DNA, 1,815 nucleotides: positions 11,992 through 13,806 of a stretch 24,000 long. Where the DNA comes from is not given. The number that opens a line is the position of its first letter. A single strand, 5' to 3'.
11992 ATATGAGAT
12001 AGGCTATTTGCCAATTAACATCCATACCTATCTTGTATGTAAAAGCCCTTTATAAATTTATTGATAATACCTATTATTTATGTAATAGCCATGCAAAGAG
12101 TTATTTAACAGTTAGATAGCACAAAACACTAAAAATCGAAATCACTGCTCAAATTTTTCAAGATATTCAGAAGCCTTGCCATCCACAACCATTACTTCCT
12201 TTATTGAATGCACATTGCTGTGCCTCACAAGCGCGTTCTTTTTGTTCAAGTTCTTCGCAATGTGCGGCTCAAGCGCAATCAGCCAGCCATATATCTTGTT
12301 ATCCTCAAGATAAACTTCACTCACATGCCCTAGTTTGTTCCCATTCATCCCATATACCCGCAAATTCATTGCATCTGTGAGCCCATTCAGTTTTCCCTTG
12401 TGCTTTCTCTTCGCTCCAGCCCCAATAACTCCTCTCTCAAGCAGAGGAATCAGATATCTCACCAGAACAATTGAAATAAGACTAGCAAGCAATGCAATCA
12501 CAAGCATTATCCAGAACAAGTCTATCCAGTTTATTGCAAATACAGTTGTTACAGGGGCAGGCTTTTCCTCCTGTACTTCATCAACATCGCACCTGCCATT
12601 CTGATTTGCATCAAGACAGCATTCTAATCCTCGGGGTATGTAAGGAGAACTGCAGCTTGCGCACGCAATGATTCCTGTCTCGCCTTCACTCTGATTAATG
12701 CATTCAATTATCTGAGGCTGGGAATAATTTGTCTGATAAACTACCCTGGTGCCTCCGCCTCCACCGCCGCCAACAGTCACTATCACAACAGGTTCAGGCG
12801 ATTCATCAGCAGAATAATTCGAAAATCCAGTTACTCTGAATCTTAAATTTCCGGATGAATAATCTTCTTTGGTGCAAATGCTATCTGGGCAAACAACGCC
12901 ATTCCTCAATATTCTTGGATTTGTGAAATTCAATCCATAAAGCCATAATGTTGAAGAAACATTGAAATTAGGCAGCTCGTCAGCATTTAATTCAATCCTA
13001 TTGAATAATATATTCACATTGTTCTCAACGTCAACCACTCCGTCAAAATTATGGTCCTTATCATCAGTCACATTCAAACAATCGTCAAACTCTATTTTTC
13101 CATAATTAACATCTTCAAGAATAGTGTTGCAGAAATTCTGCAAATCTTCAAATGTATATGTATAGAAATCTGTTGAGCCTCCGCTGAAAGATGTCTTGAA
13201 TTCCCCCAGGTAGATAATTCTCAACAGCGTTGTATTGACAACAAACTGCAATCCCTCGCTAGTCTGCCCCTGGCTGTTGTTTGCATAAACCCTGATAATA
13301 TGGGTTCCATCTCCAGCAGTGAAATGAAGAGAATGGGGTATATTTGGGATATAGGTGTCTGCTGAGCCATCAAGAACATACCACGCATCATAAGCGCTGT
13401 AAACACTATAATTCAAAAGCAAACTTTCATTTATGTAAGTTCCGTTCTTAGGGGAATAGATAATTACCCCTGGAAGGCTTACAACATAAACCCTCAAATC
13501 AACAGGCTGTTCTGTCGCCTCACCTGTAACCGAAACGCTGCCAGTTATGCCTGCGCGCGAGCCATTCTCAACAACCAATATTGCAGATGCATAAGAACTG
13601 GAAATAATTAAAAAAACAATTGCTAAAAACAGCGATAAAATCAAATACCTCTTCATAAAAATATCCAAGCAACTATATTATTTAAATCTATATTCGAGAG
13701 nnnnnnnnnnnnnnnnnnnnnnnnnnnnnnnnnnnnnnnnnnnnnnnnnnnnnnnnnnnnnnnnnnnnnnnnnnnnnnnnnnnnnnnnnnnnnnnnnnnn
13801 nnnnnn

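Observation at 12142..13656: Second surface protein in the cluster also has a cytoplasmic effector-type domain: a PRC barrel behind a TM helix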

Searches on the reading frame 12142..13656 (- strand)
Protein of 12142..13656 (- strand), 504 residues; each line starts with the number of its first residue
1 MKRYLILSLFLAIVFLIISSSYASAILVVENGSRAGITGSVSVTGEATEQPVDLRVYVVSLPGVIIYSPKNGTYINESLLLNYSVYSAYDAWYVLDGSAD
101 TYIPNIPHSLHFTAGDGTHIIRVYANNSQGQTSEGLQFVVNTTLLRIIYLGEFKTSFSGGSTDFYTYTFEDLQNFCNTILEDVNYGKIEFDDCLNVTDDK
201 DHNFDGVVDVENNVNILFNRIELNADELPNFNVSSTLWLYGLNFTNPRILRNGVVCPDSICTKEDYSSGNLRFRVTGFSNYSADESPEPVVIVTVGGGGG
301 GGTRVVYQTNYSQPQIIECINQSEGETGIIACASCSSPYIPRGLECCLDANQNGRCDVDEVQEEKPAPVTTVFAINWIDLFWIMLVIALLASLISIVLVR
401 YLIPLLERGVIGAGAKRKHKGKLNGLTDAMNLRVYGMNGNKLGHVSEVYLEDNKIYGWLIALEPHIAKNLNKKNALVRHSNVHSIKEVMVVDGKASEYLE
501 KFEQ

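Call 3: search_protein_families(library=pfam, proteins=[window:12142-13656:-], max_evalue=1)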
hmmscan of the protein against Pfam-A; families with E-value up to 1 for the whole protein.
window:12142-13656:- (504 aa): 1 family
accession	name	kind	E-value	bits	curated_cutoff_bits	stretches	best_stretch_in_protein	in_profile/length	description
PF05239.21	PRC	-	9.1e-05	22.8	21.2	1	431-495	11-75/78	PRC-barrel domain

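Call 6: find_homologous_proteins(query=window:12142-13656:-)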
Query window:12142-13656:- (504 aa): 55 proteins with E <= 0.001 among 8000 candidates.
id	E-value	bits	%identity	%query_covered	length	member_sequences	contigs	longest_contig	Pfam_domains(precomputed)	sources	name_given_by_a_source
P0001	0.0e+0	1146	100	100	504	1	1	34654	-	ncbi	-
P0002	1.3e-236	804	70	97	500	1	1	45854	-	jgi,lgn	jgi:sporulation protein YlmC with PRC-barrel domain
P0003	1.2e-155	537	52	97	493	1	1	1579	-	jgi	jgi:sporulation protein YlmC with PRC-barrel domain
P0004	1.8e-111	392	43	99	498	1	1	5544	-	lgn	-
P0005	2.9e-109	384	41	99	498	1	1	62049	-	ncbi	-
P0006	3.1e-102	361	43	91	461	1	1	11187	PF05239.22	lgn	-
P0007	3.6e-89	318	42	80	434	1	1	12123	-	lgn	-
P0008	9.9e-86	307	48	65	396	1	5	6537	-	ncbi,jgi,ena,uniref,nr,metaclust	ncbi:hypothetical protein A2685_02095 [Candidatus Woesebacteria bacterium RIFCSPHIGHO2_01_FULL_37_10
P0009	1.7e-69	253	44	57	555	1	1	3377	-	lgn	-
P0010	2.9e-69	252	50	50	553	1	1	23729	-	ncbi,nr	ncbi:hypothetical protein GF386_03340 [Candidatus Pacearchaeota archaeon]|nr:hypothetical protein [C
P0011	1.6e-68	250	45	60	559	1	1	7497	-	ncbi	-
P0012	5.9e-68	248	46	60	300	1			-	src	-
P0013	1.1e-66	244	48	50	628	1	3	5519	-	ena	-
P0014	1.8e-65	240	45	58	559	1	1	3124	-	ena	-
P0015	5.7e-65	238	46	51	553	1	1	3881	-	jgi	-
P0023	1.0e-61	228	46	57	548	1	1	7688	-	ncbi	-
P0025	1.3e-61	227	48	50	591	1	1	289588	-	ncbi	-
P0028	9.9e-60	221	46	53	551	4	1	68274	PF22067.3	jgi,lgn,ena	-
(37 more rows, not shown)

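Call 8: find_encoding_contigs(protein=P0002, flank=10000, max_places=3)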
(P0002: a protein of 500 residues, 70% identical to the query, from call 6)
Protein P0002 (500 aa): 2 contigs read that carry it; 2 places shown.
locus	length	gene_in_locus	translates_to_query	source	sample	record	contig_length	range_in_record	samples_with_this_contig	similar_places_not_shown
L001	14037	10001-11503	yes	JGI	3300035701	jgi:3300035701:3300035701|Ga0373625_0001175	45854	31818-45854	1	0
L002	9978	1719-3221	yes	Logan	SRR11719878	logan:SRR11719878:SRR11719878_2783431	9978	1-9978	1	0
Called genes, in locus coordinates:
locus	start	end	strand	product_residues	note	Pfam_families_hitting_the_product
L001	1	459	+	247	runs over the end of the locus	PF04402:SIMPL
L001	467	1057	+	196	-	PF12840:HTH_20, PF24267:HVO_1552_C (faint)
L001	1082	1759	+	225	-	-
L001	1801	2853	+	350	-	PF01368:DHH (weak), PF02272:DHHA1 (weak)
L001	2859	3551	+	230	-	PF01255:Prenyltransf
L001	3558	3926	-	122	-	PF01850:PIN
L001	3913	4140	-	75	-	-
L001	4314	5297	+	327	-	PF01916:DS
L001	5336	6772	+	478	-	PF02934:GatB_N, PF02637:GatB_Yqey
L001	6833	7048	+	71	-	-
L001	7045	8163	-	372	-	PF01490:Aa_trans, PF03222:Trp_Tyr_perm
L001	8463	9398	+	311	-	-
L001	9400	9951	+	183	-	PF10633:NPCBM_assoc (weak)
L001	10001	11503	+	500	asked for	-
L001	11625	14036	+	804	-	?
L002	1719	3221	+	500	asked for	-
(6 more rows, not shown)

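Call 9: find_encoding_contigs(protein=P0005, flank=10000, max_places=3)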
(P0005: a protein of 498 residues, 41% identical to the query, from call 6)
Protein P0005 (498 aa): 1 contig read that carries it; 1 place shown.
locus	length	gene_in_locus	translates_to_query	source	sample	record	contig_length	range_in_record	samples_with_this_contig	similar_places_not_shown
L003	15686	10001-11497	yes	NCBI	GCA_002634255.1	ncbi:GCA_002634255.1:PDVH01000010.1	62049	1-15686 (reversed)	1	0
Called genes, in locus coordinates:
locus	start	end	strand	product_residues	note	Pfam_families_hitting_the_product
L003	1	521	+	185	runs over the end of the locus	PF01022:HTH_5, PF12840:HTH_20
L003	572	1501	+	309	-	-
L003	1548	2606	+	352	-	PF01368:DHH, PF02272:DHHA1 (weak)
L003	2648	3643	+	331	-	PF01916:DS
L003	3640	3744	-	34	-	-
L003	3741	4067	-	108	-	-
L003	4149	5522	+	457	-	PF02934:GatB_N, PF02637:GatB_Yqey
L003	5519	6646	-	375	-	PF01490:Aa_trans, PF03222:Trp_Tyr_perm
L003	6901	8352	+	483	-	PF13205:Big_5, PF02368:Big_2, PF11999:Ice_binding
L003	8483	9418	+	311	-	-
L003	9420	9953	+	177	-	-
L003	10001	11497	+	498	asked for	-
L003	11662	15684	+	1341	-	?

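Call 22: find_encoding_contigs(protein=P0006, flank=10000, max_places=2)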
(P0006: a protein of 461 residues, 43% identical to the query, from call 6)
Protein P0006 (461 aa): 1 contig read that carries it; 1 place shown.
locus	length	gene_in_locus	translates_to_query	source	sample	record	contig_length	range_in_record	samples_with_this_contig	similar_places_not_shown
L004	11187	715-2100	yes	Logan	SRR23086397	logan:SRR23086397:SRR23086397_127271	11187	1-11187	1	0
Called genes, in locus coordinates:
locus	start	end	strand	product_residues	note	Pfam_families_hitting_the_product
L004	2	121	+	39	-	?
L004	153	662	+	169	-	-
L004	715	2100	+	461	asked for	PF05239:PRC (weak)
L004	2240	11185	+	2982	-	?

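Call 23: find_encoding_contigs(protein=P0007, flank=10000, max_places=2)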
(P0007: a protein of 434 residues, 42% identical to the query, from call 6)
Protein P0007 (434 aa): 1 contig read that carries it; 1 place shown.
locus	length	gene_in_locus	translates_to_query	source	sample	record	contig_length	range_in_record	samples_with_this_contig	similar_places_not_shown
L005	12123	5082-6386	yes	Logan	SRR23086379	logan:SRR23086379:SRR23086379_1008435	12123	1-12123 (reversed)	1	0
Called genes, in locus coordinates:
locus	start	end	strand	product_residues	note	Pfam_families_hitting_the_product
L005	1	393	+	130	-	?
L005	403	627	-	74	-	-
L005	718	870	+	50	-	PF18930:DUF5679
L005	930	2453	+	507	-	PF00587:tRNA-synt_2b (weak), PF03129:HGTP_anticodon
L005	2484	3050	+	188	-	-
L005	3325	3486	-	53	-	-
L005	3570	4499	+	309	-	-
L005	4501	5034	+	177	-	-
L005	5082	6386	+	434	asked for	-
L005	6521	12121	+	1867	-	?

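Call 24: find_encoding_contigs(protein=P0004, flank=10000, max_places=2)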
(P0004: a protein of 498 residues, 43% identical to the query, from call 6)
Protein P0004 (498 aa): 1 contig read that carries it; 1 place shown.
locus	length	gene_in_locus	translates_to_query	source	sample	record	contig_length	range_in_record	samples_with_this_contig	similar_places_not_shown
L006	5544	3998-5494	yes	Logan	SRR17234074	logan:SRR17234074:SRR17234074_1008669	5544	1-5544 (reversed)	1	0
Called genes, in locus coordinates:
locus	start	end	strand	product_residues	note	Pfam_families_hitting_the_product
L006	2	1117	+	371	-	?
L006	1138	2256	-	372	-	PF01490:Aa_trans, PF03222:Trp_Tyr_perm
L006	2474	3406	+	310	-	-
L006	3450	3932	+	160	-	-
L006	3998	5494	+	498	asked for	-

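Call 26: predict_structure(alignment_id=A1)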
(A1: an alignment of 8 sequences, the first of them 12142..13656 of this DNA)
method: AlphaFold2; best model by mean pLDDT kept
length: 504 residues; sequences in the alignment: 8
mean_pLDDT: 47.1   pTM: 0.26
mean pLDDT of the five models: 47.1, 46.4, 43.6, 43.1, 42.0
residues with pLDDT >= 90: 0; 70-90: 108; 50-70: 100; < 50: 296
segments of 3 or more residues with pLDDT < 50: 22-62, 68-74, 144-337, 358-376, 407-425, 495-497, 499-504
pLDDT, mean of each block of 10 residues (from residue 1): 64 69 35 24 24 27 48 53 61 79 62 71 63 63 43 23 35 44 37 36 32 28 29 29 28 36 29 28 23 21 21 27 30 46 52 50 32 48 80 76 51 30 50 79 83 77 79 79 72 53 41
secondary structure, 60 per line:
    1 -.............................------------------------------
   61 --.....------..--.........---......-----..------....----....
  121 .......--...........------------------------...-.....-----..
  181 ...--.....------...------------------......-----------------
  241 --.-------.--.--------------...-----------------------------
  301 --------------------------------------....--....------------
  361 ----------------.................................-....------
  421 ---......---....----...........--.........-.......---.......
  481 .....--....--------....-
elements in order: H2-30 E63-67 E78-86 E90-95 E109-112 E117-127 E130-140 E165-167 H169-173 E179-183 E186-190 E218-223 E269-271 E339-342 E345-348 H377-409 H411-414 H424-429 E433-436 E441-451 E454-462 H464-470 E474-478 E482-485 E488-491 H500-503

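Call 30: find_encoding_contigs(protein=P0025, flank=10000, max_places=1)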
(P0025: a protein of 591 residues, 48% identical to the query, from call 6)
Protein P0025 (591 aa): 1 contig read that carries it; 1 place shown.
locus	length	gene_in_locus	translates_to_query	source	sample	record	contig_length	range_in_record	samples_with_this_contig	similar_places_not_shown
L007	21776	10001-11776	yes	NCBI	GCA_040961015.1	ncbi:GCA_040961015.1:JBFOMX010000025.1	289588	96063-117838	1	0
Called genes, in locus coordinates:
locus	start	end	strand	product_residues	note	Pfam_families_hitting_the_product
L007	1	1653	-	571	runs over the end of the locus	PF00587:tRNA-synt_2b (faint), PF03129:HGTP_anticodon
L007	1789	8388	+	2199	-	PF08281:Sigma70_r4_2 (faint)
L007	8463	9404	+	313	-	-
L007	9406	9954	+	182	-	-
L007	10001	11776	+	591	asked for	-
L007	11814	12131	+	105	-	-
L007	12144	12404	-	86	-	PF12961:DUF3850, PF04266:ASCH (weak)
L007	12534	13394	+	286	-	PF14528:LAGLIDADG_3 (faint)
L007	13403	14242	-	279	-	PF02906:Fe_hyd_lg_C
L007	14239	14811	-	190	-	PF00561:Abhydrolase_1 (weak), PF06821:Ser_hydrolase, PF08538:DUF1749 (weak), PF10230:LIDHydrolase (faint), PF10340:Say1_Mug180 (faint)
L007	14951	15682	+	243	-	PF14528:LAGLIDADG_3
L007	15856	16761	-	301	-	PF23023:Anti-Pycsar_Apyc1, PF00753:Lactamase_B, PF12706:Lactamase_B_2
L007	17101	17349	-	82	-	PF01423:LSM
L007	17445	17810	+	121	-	PF01201:Ribosomal_S8e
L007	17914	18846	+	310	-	PF08271:Zn_Ribbon_TF, PF00382:TFIIB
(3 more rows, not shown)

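Call 31: find_encoding_contigs(protein=P0028, flank=10000, max_places=1)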
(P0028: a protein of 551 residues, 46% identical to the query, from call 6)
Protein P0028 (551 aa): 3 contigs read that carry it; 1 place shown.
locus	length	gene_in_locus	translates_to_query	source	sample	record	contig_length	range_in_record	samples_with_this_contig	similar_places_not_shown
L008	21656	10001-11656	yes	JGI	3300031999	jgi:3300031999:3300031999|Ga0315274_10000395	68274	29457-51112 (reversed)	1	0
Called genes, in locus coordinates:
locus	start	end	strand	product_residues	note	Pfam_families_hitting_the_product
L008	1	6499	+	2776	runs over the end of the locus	PF14890:Intein_splicing (faint), PF11242:DUF2774 (faint), PF13385:Laminin_G_3, PF10282:Lactonase (faint), PF00400:WD40 (faint), PF08281:Sigma70_r4_2 (faint), PF13384:HTH_23 (faint)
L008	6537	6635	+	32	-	-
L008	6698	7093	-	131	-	PF18480:DUF5615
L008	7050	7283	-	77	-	PF04255:DUF433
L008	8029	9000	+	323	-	-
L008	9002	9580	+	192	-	-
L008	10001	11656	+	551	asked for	PF22067:Cep192_D3 (faint)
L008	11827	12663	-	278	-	PF00154:RecA_N, PF08423:Rad51, PF13481:AAA_25 (weak), PF06745:ATPase (faint)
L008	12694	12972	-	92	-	PF14333:DUF4389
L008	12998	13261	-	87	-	PF13656:RNA_pol_L_2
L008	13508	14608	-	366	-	-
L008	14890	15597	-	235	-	-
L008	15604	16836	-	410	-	PF13506:Glyco_transf_21, PF00535:Glycos_transf_2, PF10111:Glyco_tranf_2_2, PF13641:Glyco_tranf_2_3, PF13632:Glyco_trans_2_3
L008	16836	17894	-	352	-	PF04079:SMC_ScpB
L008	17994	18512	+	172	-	PF10096:DUF2334 (weak)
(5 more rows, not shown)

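Call 62: search_solved_structures(query=A5, max_evalue=1)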
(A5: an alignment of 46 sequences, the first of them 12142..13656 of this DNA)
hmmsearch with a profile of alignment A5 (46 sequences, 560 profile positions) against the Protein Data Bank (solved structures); distinct sequences matched with E-value up to 1: 3.
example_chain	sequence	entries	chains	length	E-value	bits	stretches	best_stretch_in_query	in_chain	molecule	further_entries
3nf5_A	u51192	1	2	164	0.011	17.4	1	160-190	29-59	Nucleoporin NUP116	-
7daa_A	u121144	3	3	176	0.4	12.3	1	434-543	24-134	Isoform 2 of Basigin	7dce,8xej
3qib_D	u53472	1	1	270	0.57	11.8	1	285-382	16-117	2B4 beta chain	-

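Call 77: search_protein_families(library=ncbifam, proteins=[window:12142-13656:-], max_evalue=0.01)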
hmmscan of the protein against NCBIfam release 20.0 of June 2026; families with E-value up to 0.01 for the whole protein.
window:12142-13656:- (504 aa): 0 families
